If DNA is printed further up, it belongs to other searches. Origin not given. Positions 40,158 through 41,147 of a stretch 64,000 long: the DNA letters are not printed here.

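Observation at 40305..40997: The EndoV-like protein appears to have lost most catalytic metal ligands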

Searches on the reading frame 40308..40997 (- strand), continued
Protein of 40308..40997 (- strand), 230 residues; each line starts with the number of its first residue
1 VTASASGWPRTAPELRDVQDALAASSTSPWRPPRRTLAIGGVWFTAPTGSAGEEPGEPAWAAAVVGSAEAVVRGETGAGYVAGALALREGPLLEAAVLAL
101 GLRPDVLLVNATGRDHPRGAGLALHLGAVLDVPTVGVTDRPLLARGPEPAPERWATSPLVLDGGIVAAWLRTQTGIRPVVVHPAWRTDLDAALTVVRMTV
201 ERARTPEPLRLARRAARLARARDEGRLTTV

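Call 71: find_encoding_contigs(protein=P0292, flank=7000, max_places=1)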
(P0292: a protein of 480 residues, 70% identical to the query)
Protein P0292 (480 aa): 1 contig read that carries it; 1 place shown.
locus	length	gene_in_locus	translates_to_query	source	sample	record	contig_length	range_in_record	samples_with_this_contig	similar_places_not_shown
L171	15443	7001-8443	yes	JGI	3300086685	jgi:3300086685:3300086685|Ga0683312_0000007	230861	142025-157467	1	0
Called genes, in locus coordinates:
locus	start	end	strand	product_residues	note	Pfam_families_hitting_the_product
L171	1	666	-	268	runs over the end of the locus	PF00528:BPD_transp_1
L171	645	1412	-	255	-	PF00528:BPD_transp_1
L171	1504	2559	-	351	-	PF09084:NMT1, PF13379:NMT1_2 (weak)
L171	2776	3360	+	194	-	PF02627:CMD (faint)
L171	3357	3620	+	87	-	-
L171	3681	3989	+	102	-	-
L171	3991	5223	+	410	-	PF02515:CoA_transf_3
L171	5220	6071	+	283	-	PF00795:CN_hydrolase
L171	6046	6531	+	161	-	PF13452:FAS1_DH_region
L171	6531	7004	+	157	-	PF01575:MaoC_dehydratas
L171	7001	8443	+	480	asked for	PF01047:MarR, PF12802:MarR_2, PF04493:Endonuclease_5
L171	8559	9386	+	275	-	PF02737:3HCDH_N, PF00725:3HCDH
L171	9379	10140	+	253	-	PF00378:ECH_1, PF16113:ECH_2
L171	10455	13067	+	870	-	PF17803:Cadherin_4, PF17892:Cadherin_5, PF17963:Big_9, PF17803:Cadherin_4, PF17892:Cadherin_5, PF17963:Big_9, PF17803:Cadherin_4, PF17892:Cadherin_5, +4 more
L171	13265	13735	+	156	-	PF07291:MauE (weak), PF07681:DoxX, PF04173:DoxD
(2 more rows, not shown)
